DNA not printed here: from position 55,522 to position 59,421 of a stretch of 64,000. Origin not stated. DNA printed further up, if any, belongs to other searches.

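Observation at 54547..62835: Uninterrupted 8.3-kb ORF encoding a ~2,760-aa protein with no recognisable domain or repeat architecture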

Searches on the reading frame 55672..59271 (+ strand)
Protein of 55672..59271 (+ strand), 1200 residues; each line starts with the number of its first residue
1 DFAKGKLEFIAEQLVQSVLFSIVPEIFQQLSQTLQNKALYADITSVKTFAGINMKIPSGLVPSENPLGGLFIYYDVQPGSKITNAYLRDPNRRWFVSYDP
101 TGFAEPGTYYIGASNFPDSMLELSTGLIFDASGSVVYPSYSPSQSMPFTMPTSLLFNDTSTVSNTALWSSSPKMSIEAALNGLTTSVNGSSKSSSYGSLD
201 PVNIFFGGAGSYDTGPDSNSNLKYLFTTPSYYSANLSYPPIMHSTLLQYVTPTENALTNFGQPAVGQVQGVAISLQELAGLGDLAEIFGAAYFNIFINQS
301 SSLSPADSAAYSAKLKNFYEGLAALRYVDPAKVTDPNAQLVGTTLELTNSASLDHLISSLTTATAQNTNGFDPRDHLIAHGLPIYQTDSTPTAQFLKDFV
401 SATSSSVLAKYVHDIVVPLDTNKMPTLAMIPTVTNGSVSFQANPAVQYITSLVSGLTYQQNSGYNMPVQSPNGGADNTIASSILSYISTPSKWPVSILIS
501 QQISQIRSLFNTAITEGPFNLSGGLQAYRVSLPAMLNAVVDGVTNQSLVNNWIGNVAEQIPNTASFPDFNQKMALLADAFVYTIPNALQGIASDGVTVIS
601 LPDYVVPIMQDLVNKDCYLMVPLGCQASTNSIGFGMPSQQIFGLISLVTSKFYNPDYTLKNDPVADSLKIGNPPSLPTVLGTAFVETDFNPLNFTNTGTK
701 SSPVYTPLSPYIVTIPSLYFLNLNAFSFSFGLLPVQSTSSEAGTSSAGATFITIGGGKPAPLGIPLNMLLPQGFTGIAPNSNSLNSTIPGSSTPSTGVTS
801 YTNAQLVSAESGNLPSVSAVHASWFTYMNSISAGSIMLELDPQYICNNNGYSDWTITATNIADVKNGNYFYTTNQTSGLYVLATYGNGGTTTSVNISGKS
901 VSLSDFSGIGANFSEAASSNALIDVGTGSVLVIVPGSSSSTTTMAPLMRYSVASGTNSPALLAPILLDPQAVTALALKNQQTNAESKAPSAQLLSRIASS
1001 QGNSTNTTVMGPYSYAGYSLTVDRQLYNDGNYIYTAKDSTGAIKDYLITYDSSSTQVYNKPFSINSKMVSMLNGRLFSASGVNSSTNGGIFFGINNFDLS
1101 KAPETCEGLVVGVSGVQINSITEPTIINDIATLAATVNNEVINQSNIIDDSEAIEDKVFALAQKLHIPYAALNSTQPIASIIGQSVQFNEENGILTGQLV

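Call 58: predict_structure(alignment_id=A6)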
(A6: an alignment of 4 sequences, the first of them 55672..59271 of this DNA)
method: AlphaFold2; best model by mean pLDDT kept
length: 1200 residues; sequences in the alignment: 4
mean_pLDDT: 30.8   pTM: 0.22
mean pLDDT of the five models: 30.8, 27.4, 27.2, 26.7, 25.9
residues with pLDDT >= 90: 0; 70-90: 0; 50-70: 6; < 50: 1194
segments of 3 or more residues with pLDDT < 50: 1-76, 78-108, 111-113, 118-1200
pLDDT, mean of each block of 10 residues (from residue 1): 28 29 30 36 37 34 36 46 40 45 46 49 42 41 28 25 24 29 30 27 26 27 26 26 28 31 28 32 31 32 37 37 32 29 29 33 29 30 27 31 28 33 35 30 35 30 25 27 28 30 30 29 32 30 30 30 29 26 24 32 31 30 26 25 26 23 25 26 24 33 36 24 25 26 28 25 28 29 23 24 25 28 30 30 34 38 35 35 31 32 34 32 31 32 26 26 26 30 28 27 28 39 38 44 42 34 42 37 29 27 27 24 32 34 30 33 30 26 29 32
secondary structure, 60 per line:
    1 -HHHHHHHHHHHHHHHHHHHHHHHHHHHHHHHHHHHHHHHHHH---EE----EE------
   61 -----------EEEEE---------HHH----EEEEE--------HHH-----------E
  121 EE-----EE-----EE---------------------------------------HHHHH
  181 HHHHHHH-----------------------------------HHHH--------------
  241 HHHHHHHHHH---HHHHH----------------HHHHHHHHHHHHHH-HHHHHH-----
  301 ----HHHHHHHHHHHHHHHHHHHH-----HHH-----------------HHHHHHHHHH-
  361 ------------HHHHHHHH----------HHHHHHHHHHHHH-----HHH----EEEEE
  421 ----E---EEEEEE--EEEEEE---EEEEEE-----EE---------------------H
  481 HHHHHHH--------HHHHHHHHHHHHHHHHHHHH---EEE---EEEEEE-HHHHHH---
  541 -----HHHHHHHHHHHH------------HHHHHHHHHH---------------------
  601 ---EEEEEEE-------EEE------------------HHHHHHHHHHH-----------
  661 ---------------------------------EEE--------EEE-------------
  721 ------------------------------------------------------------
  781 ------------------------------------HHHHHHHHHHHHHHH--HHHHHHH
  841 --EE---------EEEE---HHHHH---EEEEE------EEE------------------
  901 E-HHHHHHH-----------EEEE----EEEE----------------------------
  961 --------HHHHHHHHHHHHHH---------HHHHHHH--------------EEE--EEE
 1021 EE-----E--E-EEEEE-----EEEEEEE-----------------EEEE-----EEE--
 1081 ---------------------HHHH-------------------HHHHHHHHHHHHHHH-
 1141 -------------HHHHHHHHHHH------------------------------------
elements in order (helices of 4 or more, strands of 3 or more residues): H2-43 E72-76 E93-97 E120-122 H176-187 H223-226 H241-250 H254-258 H275-288 H290-295 H305-324 H350-359 H373-380 H391-403 E416-420 E429-434 E437-442 E446-451 H480-487 H496-515 E519-521 E525-530 H532-537 H546-557 H570-579 E604-610 E618-620 H639-649 E694-696 E705-707 H817-831 H834-840 E854-857 H861-865 E869-873 E880-882 H903-909 E921-924 E929-932 H969-982 H992-998 E1013-1015 E1018-1022 E1033-1037 E1043-1049 E1067-1070 E1076-1078 H1102-1105 H1125-1139 H1154-1164

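Call 59: search_protein_representatives(alignment_id=A6)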
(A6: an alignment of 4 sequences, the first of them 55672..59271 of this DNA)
Query: 4 sequences, 1169 profile positions. Proteins with E-value up to 0.001 (for the whole library): 52; up to 1e-10: 38; up to 1e-30: 16. The best 52 are listed.
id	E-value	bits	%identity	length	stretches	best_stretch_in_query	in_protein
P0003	0.0e+00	1921.0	-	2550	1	1-1169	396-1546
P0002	0.0e+00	1893.4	-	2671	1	1-1169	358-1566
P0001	0.0e+00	1851.8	-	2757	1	1-1169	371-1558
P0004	0.0e+00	1531.7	-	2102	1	176-1169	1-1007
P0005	1.7e-211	721.6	-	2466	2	364-1164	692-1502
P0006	5.4e-95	335.7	-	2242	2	349-1144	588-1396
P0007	8.9e-87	308.5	-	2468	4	370-889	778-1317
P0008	2.4e-80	287.2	-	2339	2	6-778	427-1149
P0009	8.1e-75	268.9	-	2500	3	342-910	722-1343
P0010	3.1e-59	217.2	-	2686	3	371-879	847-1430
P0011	2.2e-55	204.5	-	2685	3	379-881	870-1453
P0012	4.1e-55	203.6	-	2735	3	371-882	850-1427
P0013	3.1e-50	187.5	-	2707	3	8-760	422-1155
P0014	1.3e-35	139.0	-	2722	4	356-654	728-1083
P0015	1.9e-35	138.4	-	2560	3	699-1159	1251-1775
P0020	1.5e-29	119.0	-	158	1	27-137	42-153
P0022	7.8e-24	100.0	-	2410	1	14-1067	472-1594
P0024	4.4e-18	81.0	-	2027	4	3-156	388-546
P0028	4.1e-17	77.8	-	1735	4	2-134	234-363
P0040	8.7e-10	53.5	-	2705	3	2-77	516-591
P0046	3.3e-07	45.0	-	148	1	998-1112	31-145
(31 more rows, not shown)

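Call 62: find_encoding_contigs(protein=P0005, flank=8000, max_places=2)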
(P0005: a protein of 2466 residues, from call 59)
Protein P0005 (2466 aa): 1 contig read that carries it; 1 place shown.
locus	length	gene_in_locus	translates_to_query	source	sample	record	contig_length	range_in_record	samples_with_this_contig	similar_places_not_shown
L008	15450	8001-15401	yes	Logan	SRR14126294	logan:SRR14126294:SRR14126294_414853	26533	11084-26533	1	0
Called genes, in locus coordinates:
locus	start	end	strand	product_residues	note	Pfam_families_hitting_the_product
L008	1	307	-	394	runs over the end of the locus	PF00162:PGK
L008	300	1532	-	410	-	PF12704:MacB_PCD, PF02687:FtsX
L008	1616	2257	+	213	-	-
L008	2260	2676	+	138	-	PF02502:LacAB_rpiB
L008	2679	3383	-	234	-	-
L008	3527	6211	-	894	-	PF00004:AAA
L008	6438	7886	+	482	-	PF07992:Pyr_redox_2, PF13738:Pyr_redox_3, PF00070:Pyr_redox, PF00085:Thioredoxin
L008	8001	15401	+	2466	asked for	-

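Call 64: find_encoding_contigs(protein=P0008, flank=8000, max_places=2)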
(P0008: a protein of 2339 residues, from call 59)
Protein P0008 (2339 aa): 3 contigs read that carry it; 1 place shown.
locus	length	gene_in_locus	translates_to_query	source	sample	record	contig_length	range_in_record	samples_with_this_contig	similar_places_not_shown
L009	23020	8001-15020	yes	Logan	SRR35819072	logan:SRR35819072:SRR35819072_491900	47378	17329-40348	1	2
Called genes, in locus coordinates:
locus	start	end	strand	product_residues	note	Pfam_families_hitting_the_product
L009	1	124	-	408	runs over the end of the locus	PF02687:FtsX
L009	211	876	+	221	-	-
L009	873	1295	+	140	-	PF02502:LacAB_rpiB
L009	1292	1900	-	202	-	-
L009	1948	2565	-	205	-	-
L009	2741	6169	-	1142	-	PF00004:AAA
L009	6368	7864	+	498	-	PF07992:Pyr_redox_2, PF13738:Pyr_redox_3, PF00070:Pyr_redox, PF00085:Thioredoxin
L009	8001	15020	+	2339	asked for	-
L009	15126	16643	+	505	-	PF02789:Peptidase_M17_N, PF00883:Peptidase_M17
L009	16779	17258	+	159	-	-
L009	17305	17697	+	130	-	-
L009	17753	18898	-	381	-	PF01098:FTSW_RODA_SPOVE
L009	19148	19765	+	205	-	PF13606:Ank_3 (faint), PF12796:Ank_2, PF00023:Ank (faint), PF13637:Ank_4 (weak), PF12796:Ank_2, PF13857:Ank_5 (weak), PF13637:Ank_4 (weak)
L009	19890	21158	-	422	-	PF21799:MurD-like_N (weak), PF08245:Mur_ligase_M, PF02875:Mur_ligase_C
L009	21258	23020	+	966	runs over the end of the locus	PF00133:tRNA-synt_1, PF01406:tRNA-synt_1e (faint), PF09334:tRNA-synt_1g, PF08264:Anticodon_1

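Call 65: find_encoding_contigs(protein=P0022, flank=8000, max_places=2)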
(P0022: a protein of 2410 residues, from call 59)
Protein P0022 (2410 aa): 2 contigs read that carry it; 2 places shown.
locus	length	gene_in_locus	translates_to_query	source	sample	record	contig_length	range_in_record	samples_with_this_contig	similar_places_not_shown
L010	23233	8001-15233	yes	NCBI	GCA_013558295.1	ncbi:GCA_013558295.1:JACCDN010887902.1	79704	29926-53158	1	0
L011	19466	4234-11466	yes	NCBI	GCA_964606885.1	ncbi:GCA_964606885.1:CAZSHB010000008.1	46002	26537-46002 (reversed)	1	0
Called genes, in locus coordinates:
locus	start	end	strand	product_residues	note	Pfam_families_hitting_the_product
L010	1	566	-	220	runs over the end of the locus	-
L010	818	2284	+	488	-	PF07992:Pyr_redox_2, PF00743:FMO-like (faint), PF13738:Pyr_redox_3, PF00070:Pyr_redox, PF00085:Thioredoxin, PF13905:Thioredoxin_8 (faint)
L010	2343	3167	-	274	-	PF00096:zf-C2H2 (faint), PF12171:zf-C2H2_jaz (faint), PF12874:zf-met (faint), PF13465:zf-H2C2_2 (faint), PF13894:zf-C2H2_4 (faint), PF23611:zf-C2H2_16 (faint)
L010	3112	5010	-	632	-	-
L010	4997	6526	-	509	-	PF00096:zf-C2H2 (faint), PF12874:zf-met (faint), PF13894:zf-C2H2_4 (faint), PF13465:zf-H2C2_2 (weak), PF12171:zf-C2H2_jaz, PF13465:zf-H2C2_2 (weak)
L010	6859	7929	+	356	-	PF12146:Hydrolase_4, PF12697:Abhydrolase_6, PF00326:Peptidase_S9 (faint)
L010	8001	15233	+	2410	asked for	-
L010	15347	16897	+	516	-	PF02789:Peptidase_M17_N, PF00883:Peptidase_M17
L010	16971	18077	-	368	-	PF01098:FTSW_RODA_SPOVE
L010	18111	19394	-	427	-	PF08245:Mur_ligase_M, PF02875:Mur_ligase_C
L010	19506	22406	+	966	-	PF00133:tRNA-synt_1, PF09334:tRNA-synt_1g, PF08264:Anticodon_1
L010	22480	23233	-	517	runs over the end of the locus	-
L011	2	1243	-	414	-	?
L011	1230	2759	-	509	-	PF00096:zf-C2H2 (faint), PF12874:zf-met (faint), PF13894:zf-C2H2_4 (faint), PF13465:zf-H2C2_2 (weak), PF12171:zf-C2H2_jaz, PF13465:zf-H2C2_2 (weak)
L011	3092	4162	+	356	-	PF12146:Hydrolase_4, PF12697:Abhydrolase_6, PF00326:Peptidase_S9 (faint)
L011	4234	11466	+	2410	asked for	-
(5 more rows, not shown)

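Call 66: find_encoding_contigs(protein=P0024, flank=8000, max_places=2)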
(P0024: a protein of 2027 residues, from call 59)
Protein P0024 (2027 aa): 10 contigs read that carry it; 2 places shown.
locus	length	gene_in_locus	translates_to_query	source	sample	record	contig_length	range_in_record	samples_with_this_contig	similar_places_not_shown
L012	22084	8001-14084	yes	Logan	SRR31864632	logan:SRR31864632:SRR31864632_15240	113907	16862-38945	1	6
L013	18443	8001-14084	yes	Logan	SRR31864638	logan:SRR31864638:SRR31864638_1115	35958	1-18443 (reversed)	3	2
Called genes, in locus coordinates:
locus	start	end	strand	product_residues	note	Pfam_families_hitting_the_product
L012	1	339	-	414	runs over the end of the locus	PF12704:MacB_PCD, PF02687:FtsX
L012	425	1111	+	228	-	-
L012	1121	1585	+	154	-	PF02502:LacAB_rpiB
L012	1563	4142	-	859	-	PF01434:Peptidase_M41 (faint), PF00004:AAA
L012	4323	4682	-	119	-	-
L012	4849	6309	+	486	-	PF00890:FAD_binding_2 (faint), PF01266:DAO (faint), PF03486:HI0933_like (faint), PF07992:Pyr_redox_2, PF12831:FAD_oxidored (faint), PF13738:Pyr_redox_3, PF00070:Pyr_redox, PF00085:Thioredoxin, +1 more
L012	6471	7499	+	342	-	PF12146:Hydrolase_4, PF00561:Abhydrolase_1 (faint), PF12697:Abhydrolase_6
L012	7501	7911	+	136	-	-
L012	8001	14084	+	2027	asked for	-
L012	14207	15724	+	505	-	PF02789:Peptidase_M17_N, PF00883:Peptidase_M17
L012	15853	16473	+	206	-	-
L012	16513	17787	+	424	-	-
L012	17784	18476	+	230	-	-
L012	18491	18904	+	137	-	-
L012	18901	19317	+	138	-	PF21300:LbR_Ice_bind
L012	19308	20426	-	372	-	PF01098:FTSW_RODA_SPOVE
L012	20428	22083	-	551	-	PF01663:Phosphodiest, PF00884:Sulfatase (faint)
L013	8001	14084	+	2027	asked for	-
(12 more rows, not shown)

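Call 102: search_protein_families(library=pfam, proteins=[P0013, P0024, P0040, P0028, P0020, P0046], max_evalue=0.1)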
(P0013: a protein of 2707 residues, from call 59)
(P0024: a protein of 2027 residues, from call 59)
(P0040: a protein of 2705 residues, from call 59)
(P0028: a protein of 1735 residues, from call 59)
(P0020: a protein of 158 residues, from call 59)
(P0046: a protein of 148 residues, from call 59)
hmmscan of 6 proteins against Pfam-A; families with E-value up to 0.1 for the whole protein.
P0013 (2707 aa): 0 families

P0024 (2027 aa): 0 families

P0040 (2705 aa): 0 families

P0028 (1735 aa): 1 family
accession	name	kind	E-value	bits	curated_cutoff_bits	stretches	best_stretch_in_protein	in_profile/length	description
PF24241.1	Deam_C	-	0.036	14.4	27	1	139-189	47-96/136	Putative cytidine deaminase, C-terminal domain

P0020 (158 aa): 1 family
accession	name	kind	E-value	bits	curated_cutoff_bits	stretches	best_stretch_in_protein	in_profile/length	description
PF09448.16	MmlI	-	0.082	13.4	29.6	0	88-150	5-66/109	Methylmuconolactone methyl-isomerase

P0046 (148 aa): 0 families

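Call 104: find_encoding_contigs(protein=P0040, flank=9000, max_places=1)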
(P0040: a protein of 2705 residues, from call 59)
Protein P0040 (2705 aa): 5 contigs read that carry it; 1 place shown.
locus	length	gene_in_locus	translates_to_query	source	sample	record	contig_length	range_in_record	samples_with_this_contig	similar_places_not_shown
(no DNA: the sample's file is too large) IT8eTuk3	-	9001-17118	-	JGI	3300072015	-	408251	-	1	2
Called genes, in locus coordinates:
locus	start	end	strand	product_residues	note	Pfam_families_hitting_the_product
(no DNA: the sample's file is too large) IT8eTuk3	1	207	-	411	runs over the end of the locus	PF12704:MacB_PCD, PF02687:FtsX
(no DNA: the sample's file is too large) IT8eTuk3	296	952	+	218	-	-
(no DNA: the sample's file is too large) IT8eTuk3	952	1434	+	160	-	PF02502:LacAB_rpiB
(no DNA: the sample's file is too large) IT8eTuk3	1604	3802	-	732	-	PF00004:AAA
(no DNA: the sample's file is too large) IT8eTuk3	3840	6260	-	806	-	PF00004:AAA, PF01434:Peptidase_M41 (faint)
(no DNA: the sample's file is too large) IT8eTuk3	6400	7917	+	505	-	PF07992:Pyr_redox_2, PF13738:Pyr_redox_3, PF00070:Pyr_redox, PF00085:Thioredoxin, PF13098:Thioredoxin_2 (faint)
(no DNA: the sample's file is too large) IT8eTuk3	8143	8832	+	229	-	-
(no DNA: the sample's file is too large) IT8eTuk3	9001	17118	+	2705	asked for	-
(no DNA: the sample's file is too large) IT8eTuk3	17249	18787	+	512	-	PF02789:Peptidase_M17_N, PF00883:Peptidase_M17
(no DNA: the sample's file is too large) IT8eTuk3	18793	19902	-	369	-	PF01098:FTSW_RODA_SPOVE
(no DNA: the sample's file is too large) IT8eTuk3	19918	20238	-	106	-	-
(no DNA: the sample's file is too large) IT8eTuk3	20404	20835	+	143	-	-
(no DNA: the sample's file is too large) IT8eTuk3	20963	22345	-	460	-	PF21377:MurD_N (faint), PF21799:MurD-like_N (weak), PF08245:Mur_ligase_M, PF02875:Mur_ligase_C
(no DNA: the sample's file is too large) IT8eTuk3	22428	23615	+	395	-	-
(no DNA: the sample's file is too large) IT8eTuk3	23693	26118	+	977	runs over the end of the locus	PF00133:tRNA-synt_1, PF09334:tRNA-synt_1g, PF01406:tRNA-synt_1e (weak), PF08264:Anticodon_1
